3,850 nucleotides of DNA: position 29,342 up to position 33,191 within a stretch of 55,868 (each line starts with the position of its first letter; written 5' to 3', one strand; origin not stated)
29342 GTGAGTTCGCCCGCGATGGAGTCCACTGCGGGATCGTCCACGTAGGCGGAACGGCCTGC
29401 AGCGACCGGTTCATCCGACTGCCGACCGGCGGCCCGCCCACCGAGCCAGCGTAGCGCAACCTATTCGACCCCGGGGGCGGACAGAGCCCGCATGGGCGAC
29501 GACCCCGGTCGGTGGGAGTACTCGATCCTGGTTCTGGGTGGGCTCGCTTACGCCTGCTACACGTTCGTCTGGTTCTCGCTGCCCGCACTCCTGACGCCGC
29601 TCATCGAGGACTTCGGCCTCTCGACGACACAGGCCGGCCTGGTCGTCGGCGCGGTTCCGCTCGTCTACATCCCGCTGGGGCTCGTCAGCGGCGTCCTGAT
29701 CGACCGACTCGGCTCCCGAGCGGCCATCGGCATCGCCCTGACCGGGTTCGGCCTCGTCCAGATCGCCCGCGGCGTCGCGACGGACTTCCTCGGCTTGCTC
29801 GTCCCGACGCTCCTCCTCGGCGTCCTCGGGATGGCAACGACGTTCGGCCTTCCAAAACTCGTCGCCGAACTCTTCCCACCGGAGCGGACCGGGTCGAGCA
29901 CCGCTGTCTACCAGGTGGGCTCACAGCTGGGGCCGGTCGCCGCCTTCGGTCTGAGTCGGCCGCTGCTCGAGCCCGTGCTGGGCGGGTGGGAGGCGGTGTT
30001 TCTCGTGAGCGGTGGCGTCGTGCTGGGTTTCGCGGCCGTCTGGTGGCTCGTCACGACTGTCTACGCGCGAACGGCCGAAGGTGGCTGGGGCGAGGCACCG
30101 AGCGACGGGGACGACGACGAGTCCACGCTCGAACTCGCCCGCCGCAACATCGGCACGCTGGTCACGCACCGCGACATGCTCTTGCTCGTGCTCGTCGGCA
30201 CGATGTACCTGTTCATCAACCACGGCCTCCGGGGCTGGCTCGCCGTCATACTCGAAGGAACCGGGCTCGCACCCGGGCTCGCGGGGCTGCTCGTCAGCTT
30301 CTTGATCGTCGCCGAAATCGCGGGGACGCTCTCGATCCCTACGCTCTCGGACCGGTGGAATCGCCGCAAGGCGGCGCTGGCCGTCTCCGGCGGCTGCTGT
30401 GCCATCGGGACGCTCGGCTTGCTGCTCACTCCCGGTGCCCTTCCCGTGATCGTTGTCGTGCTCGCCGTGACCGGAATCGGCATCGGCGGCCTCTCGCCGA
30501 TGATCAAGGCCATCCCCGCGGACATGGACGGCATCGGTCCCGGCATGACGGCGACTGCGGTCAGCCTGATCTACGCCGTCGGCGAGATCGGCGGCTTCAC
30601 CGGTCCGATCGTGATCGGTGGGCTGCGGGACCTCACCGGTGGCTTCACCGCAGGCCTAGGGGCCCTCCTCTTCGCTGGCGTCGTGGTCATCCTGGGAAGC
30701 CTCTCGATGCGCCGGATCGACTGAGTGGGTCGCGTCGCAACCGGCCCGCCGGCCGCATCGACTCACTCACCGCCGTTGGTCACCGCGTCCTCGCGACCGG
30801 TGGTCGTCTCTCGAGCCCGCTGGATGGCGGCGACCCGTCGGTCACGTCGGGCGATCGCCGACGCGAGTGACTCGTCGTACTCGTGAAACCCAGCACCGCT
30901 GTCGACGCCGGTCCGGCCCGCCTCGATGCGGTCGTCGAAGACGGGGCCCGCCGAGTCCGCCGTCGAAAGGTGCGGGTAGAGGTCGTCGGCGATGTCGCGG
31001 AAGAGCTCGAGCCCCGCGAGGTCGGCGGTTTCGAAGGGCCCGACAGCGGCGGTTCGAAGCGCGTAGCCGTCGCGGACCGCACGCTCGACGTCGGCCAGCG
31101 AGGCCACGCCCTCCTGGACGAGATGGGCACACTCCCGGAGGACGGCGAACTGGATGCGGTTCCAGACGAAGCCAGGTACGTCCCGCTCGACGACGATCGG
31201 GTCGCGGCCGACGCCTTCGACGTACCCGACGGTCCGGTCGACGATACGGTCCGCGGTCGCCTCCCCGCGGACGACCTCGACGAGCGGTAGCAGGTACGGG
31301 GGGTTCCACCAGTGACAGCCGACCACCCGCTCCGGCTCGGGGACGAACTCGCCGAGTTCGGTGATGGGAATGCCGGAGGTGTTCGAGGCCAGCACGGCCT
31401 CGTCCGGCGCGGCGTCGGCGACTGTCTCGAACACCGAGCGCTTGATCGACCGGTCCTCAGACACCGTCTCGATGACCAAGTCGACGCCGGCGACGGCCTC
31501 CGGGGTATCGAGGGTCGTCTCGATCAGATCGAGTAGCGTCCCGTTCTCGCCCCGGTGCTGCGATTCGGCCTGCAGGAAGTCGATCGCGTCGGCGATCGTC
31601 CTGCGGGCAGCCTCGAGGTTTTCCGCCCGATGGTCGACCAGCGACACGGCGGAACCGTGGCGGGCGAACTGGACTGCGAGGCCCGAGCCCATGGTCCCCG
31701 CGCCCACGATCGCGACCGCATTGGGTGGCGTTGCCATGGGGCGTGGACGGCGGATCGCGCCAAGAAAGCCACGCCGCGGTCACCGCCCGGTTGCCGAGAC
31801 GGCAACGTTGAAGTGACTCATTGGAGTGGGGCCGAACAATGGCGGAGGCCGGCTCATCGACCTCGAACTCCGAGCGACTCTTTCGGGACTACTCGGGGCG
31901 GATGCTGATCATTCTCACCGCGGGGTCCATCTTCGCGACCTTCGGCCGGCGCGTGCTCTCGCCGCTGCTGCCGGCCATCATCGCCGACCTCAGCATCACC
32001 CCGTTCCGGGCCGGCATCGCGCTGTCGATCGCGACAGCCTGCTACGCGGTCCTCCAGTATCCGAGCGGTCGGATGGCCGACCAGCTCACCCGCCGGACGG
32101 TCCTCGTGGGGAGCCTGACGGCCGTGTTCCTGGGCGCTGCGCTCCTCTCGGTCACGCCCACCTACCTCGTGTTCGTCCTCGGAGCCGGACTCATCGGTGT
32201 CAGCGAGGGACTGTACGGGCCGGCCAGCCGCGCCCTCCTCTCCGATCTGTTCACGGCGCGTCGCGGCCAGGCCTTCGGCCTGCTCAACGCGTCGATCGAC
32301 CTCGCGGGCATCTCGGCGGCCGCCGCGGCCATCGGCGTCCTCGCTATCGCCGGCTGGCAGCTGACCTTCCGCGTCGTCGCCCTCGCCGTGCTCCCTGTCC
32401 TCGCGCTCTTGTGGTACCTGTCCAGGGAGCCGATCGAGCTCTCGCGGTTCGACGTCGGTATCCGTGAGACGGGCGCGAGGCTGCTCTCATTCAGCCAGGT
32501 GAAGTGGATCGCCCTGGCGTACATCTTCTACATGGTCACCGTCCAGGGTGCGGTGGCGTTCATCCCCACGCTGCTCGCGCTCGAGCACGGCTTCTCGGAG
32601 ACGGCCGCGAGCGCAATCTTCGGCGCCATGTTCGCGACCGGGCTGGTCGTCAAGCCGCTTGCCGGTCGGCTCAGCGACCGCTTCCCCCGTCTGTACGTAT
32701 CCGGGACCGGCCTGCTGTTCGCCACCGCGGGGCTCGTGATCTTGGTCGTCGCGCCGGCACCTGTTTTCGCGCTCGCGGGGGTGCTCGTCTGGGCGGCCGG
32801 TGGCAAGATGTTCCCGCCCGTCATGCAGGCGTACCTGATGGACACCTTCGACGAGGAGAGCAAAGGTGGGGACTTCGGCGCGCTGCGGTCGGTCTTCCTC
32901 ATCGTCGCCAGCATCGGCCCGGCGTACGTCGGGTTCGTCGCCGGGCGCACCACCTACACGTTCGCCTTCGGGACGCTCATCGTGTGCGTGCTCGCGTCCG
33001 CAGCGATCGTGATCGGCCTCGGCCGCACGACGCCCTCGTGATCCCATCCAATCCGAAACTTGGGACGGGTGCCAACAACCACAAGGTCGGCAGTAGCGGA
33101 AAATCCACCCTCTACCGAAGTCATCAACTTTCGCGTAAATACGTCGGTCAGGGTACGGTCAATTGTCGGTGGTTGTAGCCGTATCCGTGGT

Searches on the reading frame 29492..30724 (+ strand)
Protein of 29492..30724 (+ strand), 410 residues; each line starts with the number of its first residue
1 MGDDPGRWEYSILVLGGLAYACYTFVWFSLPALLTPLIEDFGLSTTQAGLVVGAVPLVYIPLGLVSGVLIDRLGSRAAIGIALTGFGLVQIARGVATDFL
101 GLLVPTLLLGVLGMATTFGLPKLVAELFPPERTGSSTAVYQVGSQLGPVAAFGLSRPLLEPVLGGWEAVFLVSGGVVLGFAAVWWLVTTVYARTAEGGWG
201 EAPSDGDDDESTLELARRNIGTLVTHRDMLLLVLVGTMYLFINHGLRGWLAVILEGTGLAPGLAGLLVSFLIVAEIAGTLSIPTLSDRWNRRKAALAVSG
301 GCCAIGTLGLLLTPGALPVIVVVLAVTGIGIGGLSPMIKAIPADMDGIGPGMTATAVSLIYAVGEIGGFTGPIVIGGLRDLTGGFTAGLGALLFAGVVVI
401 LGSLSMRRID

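Call 33: search_protein_families(library=pfam, proteins=[window:29492-30724:+], max_evalue=0.001)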
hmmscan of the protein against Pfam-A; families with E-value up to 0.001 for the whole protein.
window:29492-30724:+ (410 aa): 3 families
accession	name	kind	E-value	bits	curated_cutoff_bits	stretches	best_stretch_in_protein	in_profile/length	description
PF07690.21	MFS_1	-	3.6e-36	125.2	33.4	1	18-372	3-347/347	Major Facilitator Superfamily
PF12832.13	MFS_1_like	-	1.7e-06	27.8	25.2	0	37-142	238-344/373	MFS_1 like family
PF00083.30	Sugar_tr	-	3.4e-06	26.6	22.3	1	264-337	48-122/452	Sugar (and other) transporter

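Call 39: search_protein_families(library=ncbifam, proteins=[window:29492-30724:+], max_evalue=1e-10)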
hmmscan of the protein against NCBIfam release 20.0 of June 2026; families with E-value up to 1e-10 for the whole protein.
window:29492-30724:+ (410 aa): 5 families
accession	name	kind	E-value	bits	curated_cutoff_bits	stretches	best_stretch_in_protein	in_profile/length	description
TIGR00893.1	2A0114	subfamily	4.4e-37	128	395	1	37-406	20-395/399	D-galactonate transporter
TIGR00881.1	2A0104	subfamily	1e-20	74.1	407.75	1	19-383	3-374/379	phosphoglycerate transporter protein PgtP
TIGR00896.1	CynX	subfamily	4.1e-20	72.2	406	1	29-386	18-353/355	CynX/NimT family MFS transporter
TIGR00895.1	2A0115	subfamily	1.2e-17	64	418.55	0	34-178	40-182/398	aromatic acid/H+ symport family MFS transporter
NF008586.0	PRK11551.1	equivalog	4.6e-14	52.2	410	1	37-391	41-380/406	3-(3-hydroxy-phenyl)propionate transporter MhpT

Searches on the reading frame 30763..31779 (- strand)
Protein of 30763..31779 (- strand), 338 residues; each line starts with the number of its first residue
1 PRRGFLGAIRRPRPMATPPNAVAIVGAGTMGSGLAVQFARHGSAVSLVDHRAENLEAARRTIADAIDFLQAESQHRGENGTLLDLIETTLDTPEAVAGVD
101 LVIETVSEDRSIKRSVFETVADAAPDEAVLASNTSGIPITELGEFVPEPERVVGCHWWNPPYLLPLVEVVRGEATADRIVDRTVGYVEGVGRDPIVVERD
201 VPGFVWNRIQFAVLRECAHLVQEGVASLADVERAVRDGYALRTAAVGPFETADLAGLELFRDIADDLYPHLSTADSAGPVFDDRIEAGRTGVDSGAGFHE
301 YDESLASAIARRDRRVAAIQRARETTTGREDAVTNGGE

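Call 35: search_protein_families(library=pfam, proteins=[window:30763-31779:-], max_evalue=0.001)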
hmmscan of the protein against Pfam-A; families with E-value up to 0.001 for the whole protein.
window:30763-31779:- (338 aa): 8 families
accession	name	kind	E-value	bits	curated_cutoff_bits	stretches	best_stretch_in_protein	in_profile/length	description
PF02737.24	3HCDH_N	-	2.9e-54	184.1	22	1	22-200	2-179/180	3-hydroxyacyl-CoA dehydrogenase, NAD binding domain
PF00725.27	3HCDH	-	2.1e-18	67.1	22.1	1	203-301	1-97/97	3-hydroxyacyl-CoA dehydrogenase, C-terminal domain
PF03446.21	NAD_binding_2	-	1.8e-06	28.5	21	1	22-134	2-94/161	NAD binding domain of 6-phosphogluconate dehydrogenase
PF01210.29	NAD_Gly3P_dh_N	-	4.5e-06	27.2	23.1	1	22-137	2-106/158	NAD-dependent glycerol-3-phosphate dehydrogenase N-terminus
PF02558.23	ApbA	-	4.6e-05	23.5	22.2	1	22-61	1-39/150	Ketopantoate reductase PanE/ApbA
PF07992.20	Pyr_redox_2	-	7.7e-05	22.7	26.1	1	19-66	142-189/291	Pyridine nucleotide-disulphide oxidoreductase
PF03807.23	F420_oxidored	-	0.00072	20.5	21.6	1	22-76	2-46/94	NADP oxidoreductase coenzyme F420-dependent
PF00070.33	Pyr_redox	-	0.00085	20.2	22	0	22-64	2-44/82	Pyridine nucleotide-disulphide oxidoreductase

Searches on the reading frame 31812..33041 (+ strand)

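Call 35: search_protein_families(library=pfam, proteins=[window:31812-33041:+], max_evalue=0.001)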
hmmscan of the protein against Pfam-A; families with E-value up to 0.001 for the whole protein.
window:31812-33041:+ (409 aa): 1 family
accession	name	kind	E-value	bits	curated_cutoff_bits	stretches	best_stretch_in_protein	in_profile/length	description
PF07690.21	MFS_1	-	3e-43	148.5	33.4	2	36-212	2-181/347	Major Facilitator Superfamily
